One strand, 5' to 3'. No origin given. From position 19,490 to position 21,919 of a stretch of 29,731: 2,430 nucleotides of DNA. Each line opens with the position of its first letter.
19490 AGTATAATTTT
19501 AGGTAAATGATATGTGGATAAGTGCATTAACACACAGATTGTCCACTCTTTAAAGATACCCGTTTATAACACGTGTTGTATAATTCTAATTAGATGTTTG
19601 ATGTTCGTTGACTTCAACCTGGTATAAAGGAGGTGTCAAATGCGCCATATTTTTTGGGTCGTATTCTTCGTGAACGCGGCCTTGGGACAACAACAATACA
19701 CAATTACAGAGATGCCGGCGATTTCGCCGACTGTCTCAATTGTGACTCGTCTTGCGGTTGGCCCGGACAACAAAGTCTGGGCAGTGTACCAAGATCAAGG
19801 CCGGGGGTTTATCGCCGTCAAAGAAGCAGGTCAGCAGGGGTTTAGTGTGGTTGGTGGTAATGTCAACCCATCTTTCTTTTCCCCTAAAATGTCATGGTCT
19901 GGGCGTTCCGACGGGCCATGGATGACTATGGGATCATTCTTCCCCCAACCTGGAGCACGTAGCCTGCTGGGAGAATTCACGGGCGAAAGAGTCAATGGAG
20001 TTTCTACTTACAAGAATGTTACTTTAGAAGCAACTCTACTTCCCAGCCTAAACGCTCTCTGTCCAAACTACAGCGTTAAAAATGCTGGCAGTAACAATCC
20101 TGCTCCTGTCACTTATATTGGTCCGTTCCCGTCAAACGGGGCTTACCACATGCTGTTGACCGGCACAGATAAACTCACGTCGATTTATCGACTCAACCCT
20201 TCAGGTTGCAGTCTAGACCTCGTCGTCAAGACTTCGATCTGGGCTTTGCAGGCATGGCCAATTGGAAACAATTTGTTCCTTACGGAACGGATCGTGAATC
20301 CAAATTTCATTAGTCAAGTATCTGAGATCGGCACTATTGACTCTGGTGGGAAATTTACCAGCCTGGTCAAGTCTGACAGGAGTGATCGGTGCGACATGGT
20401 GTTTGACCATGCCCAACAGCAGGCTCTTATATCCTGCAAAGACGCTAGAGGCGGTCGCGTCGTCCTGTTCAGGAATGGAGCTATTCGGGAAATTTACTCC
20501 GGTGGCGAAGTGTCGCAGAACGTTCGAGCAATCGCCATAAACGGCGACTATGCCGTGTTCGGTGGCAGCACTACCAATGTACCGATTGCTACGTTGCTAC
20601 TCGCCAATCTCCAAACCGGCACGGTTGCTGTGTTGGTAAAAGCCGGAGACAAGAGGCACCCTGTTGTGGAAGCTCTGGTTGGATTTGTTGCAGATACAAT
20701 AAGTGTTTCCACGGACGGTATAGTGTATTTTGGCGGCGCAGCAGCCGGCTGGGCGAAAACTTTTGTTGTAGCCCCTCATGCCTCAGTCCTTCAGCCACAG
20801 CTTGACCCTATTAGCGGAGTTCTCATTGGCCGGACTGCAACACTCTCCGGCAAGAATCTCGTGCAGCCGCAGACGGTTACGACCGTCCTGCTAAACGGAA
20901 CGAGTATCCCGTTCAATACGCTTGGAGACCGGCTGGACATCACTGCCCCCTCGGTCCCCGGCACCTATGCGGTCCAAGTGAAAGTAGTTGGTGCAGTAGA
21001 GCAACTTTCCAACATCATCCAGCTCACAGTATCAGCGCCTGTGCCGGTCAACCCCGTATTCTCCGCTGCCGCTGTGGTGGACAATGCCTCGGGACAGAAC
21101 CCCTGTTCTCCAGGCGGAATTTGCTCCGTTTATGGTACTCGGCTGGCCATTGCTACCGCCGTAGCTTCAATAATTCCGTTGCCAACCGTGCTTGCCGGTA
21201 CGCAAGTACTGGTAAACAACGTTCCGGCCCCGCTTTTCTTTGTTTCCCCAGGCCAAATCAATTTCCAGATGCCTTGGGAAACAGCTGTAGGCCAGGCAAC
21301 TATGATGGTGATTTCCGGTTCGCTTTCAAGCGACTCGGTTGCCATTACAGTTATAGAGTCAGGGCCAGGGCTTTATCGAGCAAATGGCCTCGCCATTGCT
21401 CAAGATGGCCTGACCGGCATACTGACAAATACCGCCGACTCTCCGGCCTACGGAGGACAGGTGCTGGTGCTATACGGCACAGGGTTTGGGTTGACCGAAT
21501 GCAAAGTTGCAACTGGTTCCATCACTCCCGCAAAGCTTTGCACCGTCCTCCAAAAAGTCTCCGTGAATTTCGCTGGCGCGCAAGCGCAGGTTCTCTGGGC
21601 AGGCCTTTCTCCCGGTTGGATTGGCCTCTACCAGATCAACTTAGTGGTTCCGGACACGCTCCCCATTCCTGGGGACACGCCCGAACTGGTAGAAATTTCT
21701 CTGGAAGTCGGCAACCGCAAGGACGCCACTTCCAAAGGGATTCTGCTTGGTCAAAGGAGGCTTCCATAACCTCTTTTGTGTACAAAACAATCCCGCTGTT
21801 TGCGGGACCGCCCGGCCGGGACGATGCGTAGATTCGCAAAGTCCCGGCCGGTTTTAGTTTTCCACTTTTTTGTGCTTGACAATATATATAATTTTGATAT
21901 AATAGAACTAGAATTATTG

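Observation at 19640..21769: Acidobacteria-signature C-terminal domain protein in a CPR-like genome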

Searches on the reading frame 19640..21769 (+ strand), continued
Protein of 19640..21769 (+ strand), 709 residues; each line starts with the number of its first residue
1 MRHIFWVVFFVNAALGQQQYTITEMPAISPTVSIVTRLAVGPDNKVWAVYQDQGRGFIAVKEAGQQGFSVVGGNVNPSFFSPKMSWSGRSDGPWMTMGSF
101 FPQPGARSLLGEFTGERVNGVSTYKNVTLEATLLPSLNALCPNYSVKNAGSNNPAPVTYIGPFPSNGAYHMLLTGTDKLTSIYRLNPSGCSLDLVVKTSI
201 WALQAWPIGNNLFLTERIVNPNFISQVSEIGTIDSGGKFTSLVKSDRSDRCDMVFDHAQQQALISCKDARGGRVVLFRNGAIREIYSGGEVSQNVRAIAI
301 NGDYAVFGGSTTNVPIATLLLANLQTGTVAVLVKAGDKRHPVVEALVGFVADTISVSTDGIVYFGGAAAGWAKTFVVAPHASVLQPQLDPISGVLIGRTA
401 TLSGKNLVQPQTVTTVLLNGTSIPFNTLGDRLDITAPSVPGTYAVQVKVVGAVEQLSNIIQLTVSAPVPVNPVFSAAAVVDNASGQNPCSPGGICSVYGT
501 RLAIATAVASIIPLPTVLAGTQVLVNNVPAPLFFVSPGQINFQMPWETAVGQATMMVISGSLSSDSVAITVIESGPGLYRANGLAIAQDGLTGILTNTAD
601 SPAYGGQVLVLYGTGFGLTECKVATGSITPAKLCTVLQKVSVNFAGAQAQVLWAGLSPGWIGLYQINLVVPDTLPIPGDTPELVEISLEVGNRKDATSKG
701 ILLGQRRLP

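Call 60: predict_structure(alignment_id=A1)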
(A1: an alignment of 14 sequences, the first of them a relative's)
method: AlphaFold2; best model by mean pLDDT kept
length: 709 residues; sequences in the alignment: 14
mean_pLDDT: 79.8   pTM: 0.54
mean pLDDT of the five models: 79.8, 79.5, 78.7, 77.9, 77.6
residues with pLDDT >= 90: 165; 70-90: 395; 50-70: 123; < 50: 26
segments of 3 or more residues with pLDDT < 50: 1-3, 9-17, 150-154, 381-383
pLDDT, mean of each block of 10 residues (from residue 1): 48 48 72 79 86 82 80 75 63 68 80 62 68 73 69 57 78 77 81 88 87 88 78 91 78 89 86 87 83 88 91 82 82 82 78 86 72 71 54 72 64 76 79 80 77 62 71 81 87 92 90 89 94 95 92 93 89 90 88 82 90 91 82 88 91 91 92 71 89 80 70
secondary structure, 60 per line:
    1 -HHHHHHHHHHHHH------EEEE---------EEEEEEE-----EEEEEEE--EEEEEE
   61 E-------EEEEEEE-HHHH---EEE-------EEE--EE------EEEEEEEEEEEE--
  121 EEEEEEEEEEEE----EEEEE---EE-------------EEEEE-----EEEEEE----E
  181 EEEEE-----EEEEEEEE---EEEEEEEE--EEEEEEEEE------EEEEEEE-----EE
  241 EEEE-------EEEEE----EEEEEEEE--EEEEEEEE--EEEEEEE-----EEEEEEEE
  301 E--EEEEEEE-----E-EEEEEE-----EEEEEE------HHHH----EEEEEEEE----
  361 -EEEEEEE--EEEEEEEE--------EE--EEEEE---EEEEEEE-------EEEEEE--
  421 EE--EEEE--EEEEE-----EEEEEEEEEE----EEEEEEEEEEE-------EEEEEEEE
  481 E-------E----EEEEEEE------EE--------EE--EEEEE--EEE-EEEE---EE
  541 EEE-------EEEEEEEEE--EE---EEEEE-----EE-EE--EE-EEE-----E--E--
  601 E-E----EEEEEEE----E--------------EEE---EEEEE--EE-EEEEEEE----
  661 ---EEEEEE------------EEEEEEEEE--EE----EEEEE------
elements in order (helices of 4 or more, strands of 3 or more residues): H2-14 E21-24 E34-40 E46-52 E55-61 E69-75 H77-80 E84-86 E94-96 E107-118 E121-132 E137-141 E160-164 E170-175 E180-185 E191-198 E202-209 E212-220 E227-233 E239-244 E252-256 E261-268 E271-278 E281-287 E293-301 E304-310 E318-323 E329-334 H341-344 E349-356 E362-368 E371-378 E391-395 E399-405 E413-418 E425-428 E431-435 E441-450 E455-465 E473-481 E494-500 E521-525 E528-530 E532-535 E539-543 E551-559 E567-571 E587-589 E608-614 E634-636 E640-644 E650-656 E664-669 E682-690 E699-703

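Call 64: fold_search(model_id=the predicted structure, library=pdb)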
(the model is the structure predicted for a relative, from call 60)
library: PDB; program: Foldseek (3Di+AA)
matches with E <= 10: 1711; with E <= 0.001: 465
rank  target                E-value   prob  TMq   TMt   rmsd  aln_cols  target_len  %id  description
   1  5l5g_C                6.5e-12  1.00  0.26  0.20  30.6      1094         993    8  Plexin A2 full extracellular region, domains 1 to 8 modeled, data to 10 angstrom (released 2016-07-06)
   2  9oz1_A                7.3e-11  1.00  0.21  0.19  23.5       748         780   10  Cryo-EM structure of chicken ROS1 in apo-state. Cryo-EM refinement is focused on the "leg" region of chicken ROS1. (released 2026-02-25)
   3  6gcu_A                2.7e-10  1.00  0.26  0.27  27.4       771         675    8  MET receptor in complex with InlB internalin domain and DARPin A3A (released 2019-05-15)
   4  7mo7_B                4.6e-10  1.00  0.22  0.22  29.9       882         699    9  Cryo-EM structure of 2:2 c-MET/HGF holo-complex (released 2021-06-09)
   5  1w8o_A                5.8e-10  1.00  0.21  0.23  27.0       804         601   10  Contribution of the Active Site Aspartic Acid to Catalysis in the Bacterial Neuraminidase from Micromonospora viridifa (released 2004-09-29)
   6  2ber                  7.0e-10  1.00  0.22  0.25  26.7       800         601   10  Y370G Active Site Mutant of the Sialidase from Micromonospora viridifaciens in complex with beta-Neu5Ac (sialic acid). (released 2005-04-04)
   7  5l56_A                9.3e-10  1.00  0.18  0.12  32.0      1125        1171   10  Plexin A1 full extracellular region, domains 1 to 10, to 4 angstrom (released 2016-07-06)
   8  2bzd_A                1.0e-09  1.00  0.23  0.26  27.4       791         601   10  Galactose recognition by the carbohydrate-binding module of a bacterial sialidase. (released 2005-08-19)
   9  1wcq_C                1.0e-09  1.00  0.21  0.24  27.2       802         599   10  Mutagenesis of the Nucleophilic Tyrosine in a Bacterial Sialidase to Phenylalanine. (released 2005-10-12)
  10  2bzd_C                1.5e-09  1.00  0.23  0.26  30.1       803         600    8  Galactose recognition by the carbohydrate-binding module of a bacterial sialidase. (released 2005-08-19)
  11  6fg9_A                2.5e-09  1.00  0.21  0.17  25.6       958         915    9  Mouse SORCS2 ectodomain (sortilin related VPS10 domain containing receptor 2) (released 2018-08-01)
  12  1wcq_A                2.6e-09  1.00  0.24  0.27  27.6       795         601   10  Mutagenesis of the Nucleophilic Tyrosine in a Bacterial Sialidase to Phenylalanine. (released 2005-10-12)
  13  3b43                  5.9e-09  1.00  0.13  0.14  42.8       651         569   12  I-band fragment I65-I70 from titin (released 2008-01-22)
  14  6ffy_A                7.5e-09  1.00  0.21  0.17  25.1       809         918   10  Structure of the mouse SorCS2-NGF complex (released 2018-08-01)
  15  6fg9_B                1.5e-08  1.00  0.20  0.17  24.9       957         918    9  Mouse SORCS2 ectodomain (sortilin related VPS10 domain containing receptor 2) (released 2018-08-01)
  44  3c5m_A                1.3e-06  1.00  0.31  0.54   8.3       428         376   10  Crystal structure of oligogalacturonate lyase (VPA0088) from Vibrio parahaemolyticus. Northeast Structural Genomics Co (released 2008-02-26)
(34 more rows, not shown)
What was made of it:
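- Foldseek hits include the Micromonospora sialidase (propeller plus Ig plus CBM) and an oligogalacturonate lyase (3c5m, TMt 0.54) (call 64).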

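Call 71: find_encoding_contigs(protein=P0012, flank=10000)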
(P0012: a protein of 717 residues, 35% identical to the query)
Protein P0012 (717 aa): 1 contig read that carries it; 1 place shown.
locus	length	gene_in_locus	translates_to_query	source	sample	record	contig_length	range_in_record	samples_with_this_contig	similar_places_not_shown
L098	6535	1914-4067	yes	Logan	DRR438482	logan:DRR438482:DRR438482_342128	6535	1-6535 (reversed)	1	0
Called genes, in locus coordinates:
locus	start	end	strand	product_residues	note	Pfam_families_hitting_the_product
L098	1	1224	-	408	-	?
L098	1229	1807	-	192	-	-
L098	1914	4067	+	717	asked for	PF01833:TIG (faint)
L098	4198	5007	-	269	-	PF13098:Thioredoxin_2, PF13462:Thioredoxin_4, PF01323:DSBA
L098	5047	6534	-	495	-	?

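Call 89: search_solved_structures(query=A1, max_evalue=0.01)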
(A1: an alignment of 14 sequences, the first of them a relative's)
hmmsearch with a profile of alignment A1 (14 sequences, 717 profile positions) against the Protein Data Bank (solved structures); distinct sequences matched with E-value up to 0.01: 2.
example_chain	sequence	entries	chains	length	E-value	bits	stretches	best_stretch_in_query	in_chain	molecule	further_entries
9ncf_S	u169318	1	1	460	3.4e-11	45.4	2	377-490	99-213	Immunoglobulin-like domain protein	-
8zvi_a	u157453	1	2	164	0.0028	19.2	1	395-486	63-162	Decoration protein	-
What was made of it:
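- Tried and rejected: A profile search of PDB sequences matched only the middle Ig-like domain (call 89).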

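Call 95: search_protein_families(library=pfam, proteins=[L085:1-924:-, L098:5047-6534:-, L098:1-1224:-], max_evalue=0.001)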
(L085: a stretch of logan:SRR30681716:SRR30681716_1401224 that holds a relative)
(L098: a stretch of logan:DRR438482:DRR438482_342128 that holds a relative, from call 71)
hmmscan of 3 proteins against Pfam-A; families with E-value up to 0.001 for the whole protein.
L085:1-924:- (308 aa): 1 family
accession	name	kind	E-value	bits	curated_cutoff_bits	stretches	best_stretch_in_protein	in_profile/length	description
PF01797.21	Y1_Tnp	-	2.5e-12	47.4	23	1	12-121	5-119/121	Transposase IS200 like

L098:5047-6534:- (495 aa): 5 families
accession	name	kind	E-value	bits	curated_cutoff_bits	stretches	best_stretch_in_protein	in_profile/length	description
PF05345.18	He_PIG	-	1.4e-16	61.1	24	1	285-366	2-95/96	Putative Ig domain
PF01476.26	LysM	-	3.3e-10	40.2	20.9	1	445-493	1-43/43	LysM domain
PF01833.30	TIG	-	2e-06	28.1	20.9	1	148-236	1-83/84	IPT/TIG domain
PF24328.1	DUF7498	-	7.1e-05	23.8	27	1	160-234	12-91/97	Domain of unknown function (DUF7498)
PF24908.1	Ig_SIBA-E_2nd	-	0.0002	21.9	27.8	0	310-365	32-87/117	Integrin beta-like protein A-E, second Ig-like domain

L098:1-1224:- (408 aa): 1 family
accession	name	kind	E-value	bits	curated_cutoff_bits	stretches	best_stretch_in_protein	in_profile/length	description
PF19190.6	BACON_2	-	2.8e-09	37.2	25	1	289-360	2-67/94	Viral BACON domain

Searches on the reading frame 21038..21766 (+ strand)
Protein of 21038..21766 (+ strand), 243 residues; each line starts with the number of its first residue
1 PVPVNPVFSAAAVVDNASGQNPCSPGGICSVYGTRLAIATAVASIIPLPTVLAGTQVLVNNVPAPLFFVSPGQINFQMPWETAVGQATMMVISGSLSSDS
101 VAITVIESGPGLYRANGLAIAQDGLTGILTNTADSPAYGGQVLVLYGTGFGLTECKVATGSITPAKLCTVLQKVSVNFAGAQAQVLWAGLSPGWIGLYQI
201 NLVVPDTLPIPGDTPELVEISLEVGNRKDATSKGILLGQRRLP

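Call 75: predict_structure(alignment_id=A4)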
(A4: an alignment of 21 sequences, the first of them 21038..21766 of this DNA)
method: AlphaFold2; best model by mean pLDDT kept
length: 243 residues; sequences in the alignment: 21
mean_pLDDT: 92.9   pTM: 0.87
mean pLDDT of the five models: 92.9, 92.9, 92.6, 91.9, 84.2
residues with pLDDT >= 90: 201; 70-90: 34; 50-70: 8; < 50: 0
segments of 3 or more residues with pLDDT < 50: none
pLDDT, mean of each block of 10 residues (from residue 1): 82 90 95 97 96 98 98 97 96 96 95 93 92 90 97 93 95 95 97 96 90 86 91 80 65
secondary structure, 60 per line:
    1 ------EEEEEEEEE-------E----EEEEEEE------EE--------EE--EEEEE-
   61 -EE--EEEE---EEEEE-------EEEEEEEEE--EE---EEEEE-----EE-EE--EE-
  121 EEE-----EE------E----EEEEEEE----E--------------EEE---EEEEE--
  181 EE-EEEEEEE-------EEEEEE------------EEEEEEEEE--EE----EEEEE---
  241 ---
elements in order: E7-15 E28-34 E55-59 E66-69 E73-77 E85-93 E101-105 E121-123 E142-148 E168-170 E174-178 E184-190 E198-203 E216-224 E233-237
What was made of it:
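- Structure: AF2 pLDDT 79.8 for the whole protein and 92.9 for the module (calls 60, 75).
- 21053..21715 (+): Coding region of the TIGR03437 (Soli_cterm) module, residues 472-692. Carries SPGQIN (536-541), GLYQIN (662-667) and the Cys pair C621/C634. AF2 model of the module alone has pLDDT 92.9 (call 75).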

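Call 79: fold_search(model_id=the predicted structure, library=pdb)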
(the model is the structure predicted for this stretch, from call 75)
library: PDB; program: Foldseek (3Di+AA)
matches with E <= 10: 1568; with E <= 0.001: 12
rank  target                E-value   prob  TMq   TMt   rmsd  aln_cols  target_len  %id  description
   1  5l5g_C                8.2e-06  1.00  0.29  0.08  12.7       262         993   12  Plexin A2 full extracellular region, domains 1 to 8 modeled, data to 10 angstrom (released 2016-07-06)
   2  6gcu_A                2.3e-05  1.00  0.33  0.14  11.8       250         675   11  MET receptor in complex with InlB internalin domain and DARPin A3A (released 2019-05-15)
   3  5lsp_A                4.0e-05  1.00  0.30  0.32  12.6       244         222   11  107_A07 Fab in complex with fragment of the Met receptor (released 2017-09-13)
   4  7mo7_B                4.7e-05  1.00  0.32  0.13  12.2       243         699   11  Cryo-EM structure of 2:2 c-MET/HGF holo-complex (released 2021-06-09)
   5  5l56_A                5.8e-05  1.00  0.34  0.09  12.9       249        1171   14  Plexin A1 full extracellular region, domains 1 to 10, to 4 angstrom (released 2016-07-06)
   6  5l7n                  6.1e-05  1.00  0.28  0.21  12.2       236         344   14  Plexin A1 extracellular fragment, domains 7-10 (IPT3-IPT6) (released 2017-03-15)
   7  5l5k                  2.1e-04  1.00  0.29  0.07  12.3       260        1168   10  Plexin A4 full extracellular region, domains 1 to 10, data to 7.5 angstrom, spacegroup P4(1) (released 2016-07-06)
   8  4uj7                  2.7e-04  0.98  0.27  0.30  12.2       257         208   13  Structure of the S-layer protein SbsC, domains 5-6 (released 2016-04-27)
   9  4hc1_A                3.5e-04  0.99  0.26  0.30  12.8       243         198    9  Crystal structure of a loop deleted mutant of human MAdCAM-1 D1D2 complexed with Fab 10G3 (released 2013-01-23)
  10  2f8v_D                4.5e-04  0.97  0.21  0.26  16.1       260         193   10  Structure of full length telethonin in complex with the N-terminus of titin (released 2006-06-27)
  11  5jde_A                5.0e-04  0.99  0.22  0.21  12.8       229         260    8  Crystal structure of I9-I11 tandem from titin (P1) (released 2016-09-14)
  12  5tdo_B                9.2e-04  0.90  0.24  0.26  14.8       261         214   14  Crystal structure of the Fab fragment of anti-HER2 antibody 4D5 with redesigned heavy and light chain interfaces (released 2016-12-07)
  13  3mlp_F                1.0e-03  0.98  0.25  0.21  13.2       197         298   11  Early B-cell Factor 1 (Ebf1) bound to DNA (released 2010-12-01)
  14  4aq1_C                1.0e-03  0.85  0.23  0.11  14.4       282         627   11  Structure of the SbsB S-layer protein of Geobacillus stearothermophilus PV72p2 in complex with nanobody KB6 (released 2012-06-13)
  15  1qho_A                1.2e-03  0.99  0.27  0.10  16.2       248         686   15  FIVE-DOMAIN ALPHA-AMYLASE FROM BACILLUS STEAROTHERMOPHILUS, MALTOSE/ACARBOSE COMPLEX (released 2000-05-31)
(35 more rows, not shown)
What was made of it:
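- Closest known: Propeller-plus-IPT ectodomains. Same: These are the best Foldseek matches (calls 64, 79).
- Closest known: S-layer and surface-array proteins built of Ig-like domains. Same: Tandem Ig-like domains in a secreted bacterial surface protein (calls 64, 79).
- Foldseek finds propeller-plus-IPT ectodomains (plexin, MET, integrin alpha, sialidase) and tandem IPT/Ig and S-layer domains (calls 64, 79).
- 21053..21715 (+): Foldseek matches tandem IPT/Ig domains of plexin and MET and the SbsC S-layer protein (call 79).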
